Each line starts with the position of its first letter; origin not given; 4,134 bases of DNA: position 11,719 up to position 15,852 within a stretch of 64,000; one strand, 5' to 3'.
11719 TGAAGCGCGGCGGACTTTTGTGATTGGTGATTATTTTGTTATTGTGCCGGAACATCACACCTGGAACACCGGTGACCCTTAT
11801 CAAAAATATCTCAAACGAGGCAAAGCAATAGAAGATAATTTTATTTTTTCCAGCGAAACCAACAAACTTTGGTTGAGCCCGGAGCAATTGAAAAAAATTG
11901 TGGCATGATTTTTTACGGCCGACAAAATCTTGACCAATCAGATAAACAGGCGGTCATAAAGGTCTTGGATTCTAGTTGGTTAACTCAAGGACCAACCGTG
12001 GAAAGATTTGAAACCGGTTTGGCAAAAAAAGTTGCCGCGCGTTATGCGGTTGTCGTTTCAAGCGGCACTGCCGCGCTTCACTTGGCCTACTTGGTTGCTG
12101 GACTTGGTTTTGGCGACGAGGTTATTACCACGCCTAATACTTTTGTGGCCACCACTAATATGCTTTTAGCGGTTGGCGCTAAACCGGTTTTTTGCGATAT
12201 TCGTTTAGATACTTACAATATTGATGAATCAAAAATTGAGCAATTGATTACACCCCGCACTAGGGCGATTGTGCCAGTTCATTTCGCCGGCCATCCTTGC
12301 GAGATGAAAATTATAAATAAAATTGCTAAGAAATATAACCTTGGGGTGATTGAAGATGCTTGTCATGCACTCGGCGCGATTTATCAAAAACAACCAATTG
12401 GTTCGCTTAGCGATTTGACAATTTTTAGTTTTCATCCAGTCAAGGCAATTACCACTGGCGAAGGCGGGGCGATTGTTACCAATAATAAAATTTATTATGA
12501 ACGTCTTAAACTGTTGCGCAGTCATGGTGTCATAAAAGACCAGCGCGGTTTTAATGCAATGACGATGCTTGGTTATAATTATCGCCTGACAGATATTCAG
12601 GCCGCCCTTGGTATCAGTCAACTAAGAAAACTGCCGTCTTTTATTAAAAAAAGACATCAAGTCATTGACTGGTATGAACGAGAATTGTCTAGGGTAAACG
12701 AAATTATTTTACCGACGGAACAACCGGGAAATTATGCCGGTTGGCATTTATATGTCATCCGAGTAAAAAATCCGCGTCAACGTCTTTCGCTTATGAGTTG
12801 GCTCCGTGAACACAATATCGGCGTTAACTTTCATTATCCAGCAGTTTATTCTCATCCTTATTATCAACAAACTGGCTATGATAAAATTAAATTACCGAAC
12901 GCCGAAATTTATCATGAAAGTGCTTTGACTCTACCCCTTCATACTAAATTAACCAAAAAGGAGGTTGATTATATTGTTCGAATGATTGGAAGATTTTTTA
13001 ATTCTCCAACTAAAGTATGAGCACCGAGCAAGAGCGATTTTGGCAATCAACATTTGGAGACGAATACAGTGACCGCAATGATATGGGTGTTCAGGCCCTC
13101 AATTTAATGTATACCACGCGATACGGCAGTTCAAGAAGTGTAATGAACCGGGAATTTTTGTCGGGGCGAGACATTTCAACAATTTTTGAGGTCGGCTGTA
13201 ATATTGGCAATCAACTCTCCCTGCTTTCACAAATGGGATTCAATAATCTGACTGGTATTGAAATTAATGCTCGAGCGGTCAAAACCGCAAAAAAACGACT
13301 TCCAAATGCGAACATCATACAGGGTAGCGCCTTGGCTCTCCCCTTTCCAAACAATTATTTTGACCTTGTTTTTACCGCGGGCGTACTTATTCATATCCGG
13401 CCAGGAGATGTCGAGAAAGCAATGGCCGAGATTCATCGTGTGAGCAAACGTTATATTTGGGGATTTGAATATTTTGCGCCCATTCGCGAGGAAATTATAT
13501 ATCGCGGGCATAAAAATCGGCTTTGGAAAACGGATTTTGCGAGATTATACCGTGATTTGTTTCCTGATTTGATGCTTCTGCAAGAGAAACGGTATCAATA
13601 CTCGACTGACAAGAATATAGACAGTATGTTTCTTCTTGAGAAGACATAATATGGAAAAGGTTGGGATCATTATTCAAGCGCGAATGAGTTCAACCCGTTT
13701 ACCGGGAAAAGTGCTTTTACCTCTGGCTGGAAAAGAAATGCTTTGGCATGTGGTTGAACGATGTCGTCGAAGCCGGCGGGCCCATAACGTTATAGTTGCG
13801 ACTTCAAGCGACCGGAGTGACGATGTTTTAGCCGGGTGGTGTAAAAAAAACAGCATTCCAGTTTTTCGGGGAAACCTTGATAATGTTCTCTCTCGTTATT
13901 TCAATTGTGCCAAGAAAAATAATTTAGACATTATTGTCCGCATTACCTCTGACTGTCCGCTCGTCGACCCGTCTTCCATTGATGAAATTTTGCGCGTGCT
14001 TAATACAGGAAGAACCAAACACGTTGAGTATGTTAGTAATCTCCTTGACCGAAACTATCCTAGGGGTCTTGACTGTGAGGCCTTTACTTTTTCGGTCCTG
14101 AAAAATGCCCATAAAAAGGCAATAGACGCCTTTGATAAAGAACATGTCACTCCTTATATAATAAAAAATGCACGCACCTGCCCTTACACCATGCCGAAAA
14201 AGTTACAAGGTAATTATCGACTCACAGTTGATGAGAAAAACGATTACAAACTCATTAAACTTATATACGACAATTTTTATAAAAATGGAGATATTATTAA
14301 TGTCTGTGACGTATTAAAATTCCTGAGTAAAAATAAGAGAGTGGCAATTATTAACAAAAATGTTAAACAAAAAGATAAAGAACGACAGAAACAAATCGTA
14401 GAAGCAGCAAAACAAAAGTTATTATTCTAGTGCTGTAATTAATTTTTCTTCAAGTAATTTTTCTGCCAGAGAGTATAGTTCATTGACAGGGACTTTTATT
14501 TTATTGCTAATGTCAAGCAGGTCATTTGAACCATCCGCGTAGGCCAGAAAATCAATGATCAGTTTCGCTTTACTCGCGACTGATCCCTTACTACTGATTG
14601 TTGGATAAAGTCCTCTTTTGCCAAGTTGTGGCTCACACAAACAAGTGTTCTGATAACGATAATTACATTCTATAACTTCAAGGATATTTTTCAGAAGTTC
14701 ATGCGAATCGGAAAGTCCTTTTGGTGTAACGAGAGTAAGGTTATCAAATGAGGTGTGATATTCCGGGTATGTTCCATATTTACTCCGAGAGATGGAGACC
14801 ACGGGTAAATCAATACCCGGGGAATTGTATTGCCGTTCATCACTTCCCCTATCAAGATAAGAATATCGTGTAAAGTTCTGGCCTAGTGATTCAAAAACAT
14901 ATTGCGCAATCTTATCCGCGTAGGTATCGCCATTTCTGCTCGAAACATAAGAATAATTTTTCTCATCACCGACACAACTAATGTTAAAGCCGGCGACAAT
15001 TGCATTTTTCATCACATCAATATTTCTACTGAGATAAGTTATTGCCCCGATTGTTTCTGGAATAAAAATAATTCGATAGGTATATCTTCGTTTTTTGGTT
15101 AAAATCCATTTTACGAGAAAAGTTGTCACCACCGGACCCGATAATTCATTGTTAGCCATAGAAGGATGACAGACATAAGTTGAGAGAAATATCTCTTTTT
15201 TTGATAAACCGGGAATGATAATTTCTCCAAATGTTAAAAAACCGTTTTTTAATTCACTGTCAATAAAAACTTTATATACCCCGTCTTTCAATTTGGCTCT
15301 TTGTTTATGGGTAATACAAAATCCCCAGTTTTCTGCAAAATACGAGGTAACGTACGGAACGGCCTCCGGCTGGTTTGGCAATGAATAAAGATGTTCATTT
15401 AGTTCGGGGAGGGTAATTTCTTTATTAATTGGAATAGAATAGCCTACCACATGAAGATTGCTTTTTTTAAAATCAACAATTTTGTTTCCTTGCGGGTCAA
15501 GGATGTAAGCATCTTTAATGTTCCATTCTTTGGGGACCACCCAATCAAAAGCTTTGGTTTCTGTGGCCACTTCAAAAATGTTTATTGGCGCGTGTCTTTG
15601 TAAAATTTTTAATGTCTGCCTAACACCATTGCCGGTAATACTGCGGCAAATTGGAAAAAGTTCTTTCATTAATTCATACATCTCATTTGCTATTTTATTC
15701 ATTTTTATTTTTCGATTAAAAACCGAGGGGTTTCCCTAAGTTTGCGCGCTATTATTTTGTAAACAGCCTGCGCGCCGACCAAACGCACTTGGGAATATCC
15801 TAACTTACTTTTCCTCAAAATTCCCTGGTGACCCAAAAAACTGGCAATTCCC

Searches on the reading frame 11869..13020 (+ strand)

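Call 7: search_protein_families(library=pfam, proteins=[window:11869-13020:+], max_evalue=0.001)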
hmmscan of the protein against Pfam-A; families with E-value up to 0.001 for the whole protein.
window:11869-13020:+ (383 aa): 3 families
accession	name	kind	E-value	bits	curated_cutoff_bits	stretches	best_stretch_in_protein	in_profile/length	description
PF01041.23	DegT_DnrJ_EryC1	-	8e-124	413.9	19.8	1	21-373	3-359/360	DegT/DnrJ/EryC1/StrS aminotransferase family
PF01053.26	Cys_Met_Meta_PP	-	8.4e-09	34.9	27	1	40-187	50-195/381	Cys/Met metabolism PLP-dependent enzyme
PF01212.27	Beta_elim_lyase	-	3.3e-05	23.8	27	1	27-279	18-271/288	Beta-eliminating lyase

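Call 38: search_protein_families(library=ncbifam, proteins=[window:11869-13020:+], max_evalue=0.001)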
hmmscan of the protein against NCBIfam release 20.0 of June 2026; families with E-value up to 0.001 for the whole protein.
window:11869-13020:+ (383 aa): 35 families (the best 25 are shown)
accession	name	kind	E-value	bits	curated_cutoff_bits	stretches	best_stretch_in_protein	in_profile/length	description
TIGR03588.1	PseC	equivalog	9.5e-137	455.9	423.5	1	13-375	1-378/380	UDP-4-amino-4,6-dideoxy-N-acetyl-beta-L-altrosamine transaminase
NF008658.2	PRK11658.1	equivalog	4e-88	295.6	631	1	16-374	7-374/379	UDP-4-amino-4-deoxy-L-arabinose aminotransferase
TIGR04181.1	NHT_00031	hypoth_equivalog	9.6e-79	264.8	420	1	20-356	7-357/359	LegC family aminotransferase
NF008687.0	PRK11706.1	equivalog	3.7e-76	256.3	375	1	26-377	14-374/375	dTDP-4-amino-4,6-dideoxygalactose transaminase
NF011936.0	PRK15407.1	equivalog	6.7e-66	222.8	423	2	12-220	35-251/440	lipopolysaccharide biosynthesis protein RfbH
TIGR02379.1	ECA_wecE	subfamily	3.5e-62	210.3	434.85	1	39-377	28-375/376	dTDP-4-amino-4,6-dideoxy-D-glucose transaminase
TIGR04427.1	PLP_DesI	equivalog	2.9e-57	194.6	650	1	31-373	40-379/390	dTDP-4-dehydro-6-deoxyglucose aminotransferase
NF006003.0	PRK08133.1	equivalog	3.3e-09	35.9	522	1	41-234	65-256/396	O-succinylhomoserine sulfhydrylase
TIGR01326.1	OAH_OAS_sulfhy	subfamily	4.1e-07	29.1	495.1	1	41-210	56-224/418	O-acetylhomoserine aminocarboxypropyltransferase/cysteine synthase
NF005816.0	PRK07682.1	equivalog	4.9e-07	28.7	620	1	62-167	94-206/390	aminotransferase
NF041364.1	GntC_guanitoxin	equivalog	8e-07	28.3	415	1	55-165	58-175/356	guanitoxin biosynthesis PLP-dependent (S)-gamma-hydroxy-L-arginine cyclodehydratase GntC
NF006488.0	PRK08912.1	equivalog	1.6e-06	27.3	498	1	59-159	88-194/387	aminotransferase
NF006095.0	PRK08247.1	equivalog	2.1e-06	26.8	585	1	39-187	50-195/369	methionine biosynthesis PLP-dependent protein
NF004770.0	PRK06108.1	subfamily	2.3e-06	26.7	422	1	54-135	93-175/396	pyridoxal phosphate-dependent aminotransferase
NF041091.1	asp_aminotase_Arch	equivalog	5.2e-06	25.6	550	1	60-166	89-202/376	aspartate aminotransferase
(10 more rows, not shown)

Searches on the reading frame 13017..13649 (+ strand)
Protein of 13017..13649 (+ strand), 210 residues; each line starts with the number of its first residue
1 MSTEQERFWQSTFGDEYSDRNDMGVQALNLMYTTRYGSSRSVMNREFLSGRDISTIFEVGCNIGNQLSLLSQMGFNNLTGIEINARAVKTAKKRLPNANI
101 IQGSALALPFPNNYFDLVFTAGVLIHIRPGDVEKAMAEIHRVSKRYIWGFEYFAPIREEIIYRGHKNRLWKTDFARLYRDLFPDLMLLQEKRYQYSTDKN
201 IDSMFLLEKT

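Call 7: search_protein_families(library=pfam, proteins=[window:13017-13649:+], max_evalue=0.001)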
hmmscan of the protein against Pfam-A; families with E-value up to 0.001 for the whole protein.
window:13017-13649:+ (210 aa): 6 families
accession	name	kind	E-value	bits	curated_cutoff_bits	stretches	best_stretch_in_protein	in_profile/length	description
PF08241.18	Methyltransf_11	-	1.7e-18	67.4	21.2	1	58-144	2-88/95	Methyltransferase domain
PF13649.12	Methyltransf_25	-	1.1e-16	61.7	27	1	56-144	1-94/97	Methyltransferase domain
PF13847.12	Methyltransf_31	-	2.9e-08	33.9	27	1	55-144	6-102/145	Methyltransferase domain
PF08242.18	Methyltransf_12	-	7e-08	33.5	30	1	58-142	2-91/98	Methyltransferase domain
PF13489.12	Methyltransf_23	-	4.1e-06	27.1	27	1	50-144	20-109/164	Methyltransferase domain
PF05401.17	NodS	-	1.8e-05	25.1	24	1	43-139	34-129/201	Nodulation protein S (NodS)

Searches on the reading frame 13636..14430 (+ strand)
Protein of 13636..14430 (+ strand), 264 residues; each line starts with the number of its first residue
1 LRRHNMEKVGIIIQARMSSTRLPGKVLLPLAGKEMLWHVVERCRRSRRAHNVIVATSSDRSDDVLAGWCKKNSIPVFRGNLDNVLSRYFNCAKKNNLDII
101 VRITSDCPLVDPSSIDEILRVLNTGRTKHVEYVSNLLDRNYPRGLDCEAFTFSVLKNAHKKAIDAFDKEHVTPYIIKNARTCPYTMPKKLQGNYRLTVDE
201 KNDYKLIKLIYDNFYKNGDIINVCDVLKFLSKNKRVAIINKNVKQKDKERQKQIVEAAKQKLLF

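Call 7: search_protein_families(library=pfam, proteins=[window:13636-14430:+], max_evalue=0.001)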
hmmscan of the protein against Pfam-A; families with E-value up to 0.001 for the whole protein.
window:13636-14430:+ (264 aa): 2 families
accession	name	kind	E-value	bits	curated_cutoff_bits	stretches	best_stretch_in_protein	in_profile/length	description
PF02348.25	CTP_transf_3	-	3.4e-31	109.2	22.6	1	11-203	2-171/217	Cytidylyltransferase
PF12804.13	NTP_transf_3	-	5.6e-05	23.8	27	1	24-123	15-112/160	MobA-like NTP transferase domain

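Call 38: search_protein_families(library=ncbifam, proteins=[window:13636-14430:+], max_evalue=0.001)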
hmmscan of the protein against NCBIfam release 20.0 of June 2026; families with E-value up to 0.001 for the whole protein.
window:13636-14430:+ (264 aa): 10 families
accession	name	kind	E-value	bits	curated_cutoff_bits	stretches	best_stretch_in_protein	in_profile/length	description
NF009905.0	PRK13368.1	subfamily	5.5e-21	75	255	1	8-129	2-121/243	3-deoxy-manno-octulosonate cytidylyltransferase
NF003952.0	PRK05450.1-5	subfamily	5.7e-20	71.5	193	1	8-132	2-126/250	3-deoxy-manno-octulosonate cytidylyltransferase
NF003948.0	PRK05450.1-1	equivalog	2e-14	53.4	281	1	7-127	4-125/248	3-deoxy-manno-octulosonate cytidylyltransferase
NF003950.0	PRK05450.1-3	subfamily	4.5e-14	52.4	234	1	8-136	2-129/248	3-deoxy-manno-octulosonate cytidylyltransferase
TIGR00466.1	kdsB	equivalog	6.2e-11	42.2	155.2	1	11-124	5-118/241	3-deoxy-manno-octulosonate cytidylyltransferase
TIGR03310.1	matur_MocA_YgfJ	equivalog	1.8e-06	28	186.45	1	12-127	3-120/188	molybdenum cofactor cytidylyltransferase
TIGR01173.1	glmU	equivalog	2.6e-05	23.3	366.85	1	16-121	13-116/452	bifunctional UDP-N-acetylglucosamine diphosphorylase/glucosamine-1-phosphate N-acetyltransferase GlmU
TIGR03552.1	F420_cofC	equivalog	0.00038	20.2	105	1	33-125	30-120/196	2-phospho-L-lactate guanylyltransferase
NF010933.0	PRK14353.1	equivalog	0.0005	18.8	505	1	15-124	17-126/453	bifunctional UDP-N-acetylglucosamine diphosphorylase/glucosamine-1-phosphate N-acetyltransferase GlmU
TIGR03584.1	PseF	equivalog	0.00061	19.5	205.7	0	12-64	3-55/222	pseudaminic acid cytidylyltransferase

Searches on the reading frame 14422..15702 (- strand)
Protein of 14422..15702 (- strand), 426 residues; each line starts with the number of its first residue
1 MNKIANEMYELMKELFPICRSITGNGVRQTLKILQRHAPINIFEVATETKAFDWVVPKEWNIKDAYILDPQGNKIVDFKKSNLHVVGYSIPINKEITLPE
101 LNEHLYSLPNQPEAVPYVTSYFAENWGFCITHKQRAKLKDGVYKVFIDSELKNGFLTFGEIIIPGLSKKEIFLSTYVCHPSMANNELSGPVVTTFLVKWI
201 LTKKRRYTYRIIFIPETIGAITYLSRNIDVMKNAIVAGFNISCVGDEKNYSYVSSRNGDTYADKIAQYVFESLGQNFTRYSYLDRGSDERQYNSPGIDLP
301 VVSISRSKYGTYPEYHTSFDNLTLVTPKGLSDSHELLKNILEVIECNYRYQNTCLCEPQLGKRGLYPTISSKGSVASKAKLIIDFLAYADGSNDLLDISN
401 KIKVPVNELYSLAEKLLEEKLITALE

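Call 7: search_protein_families(library=pfam, proteins=[window:14422-15702:-], max_evalue=0.001)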
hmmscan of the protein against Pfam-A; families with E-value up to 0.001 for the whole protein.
window:14422-15702:- (426 aa): 3 families
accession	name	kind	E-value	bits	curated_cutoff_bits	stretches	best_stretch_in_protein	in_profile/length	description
PF16254.10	DUF4910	-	1.4e-102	342.2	26.6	1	9-347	1-247/247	Domain of unknown function (DUF4910)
PF09940.16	DUF2172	-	2.9e-38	130.6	27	1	59-150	1-92/92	Domain of unknown function (DUF2172)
PF16221.11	HTH_47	-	1.2e-25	89.2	27.1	1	350-423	3-77/78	winged helix-turn-helix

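Call 27: search_solved_structures(query=window:14422-15702:-, max_evalue=0.01)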
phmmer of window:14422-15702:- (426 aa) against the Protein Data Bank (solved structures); distinct sequences matched with E-value up to 0.01: 1.
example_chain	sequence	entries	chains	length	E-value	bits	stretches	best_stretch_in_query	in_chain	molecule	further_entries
3k9t_A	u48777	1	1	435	3.7e-119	401.3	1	4-416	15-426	putative peptidase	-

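Call 38: search_protein_families(library=ncbifam, proteins=[window:14422-15702:-], max_evalue=0.001)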
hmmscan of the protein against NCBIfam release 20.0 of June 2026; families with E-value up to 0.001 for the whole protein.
window:14422-15702:- (426 aa): 0 families
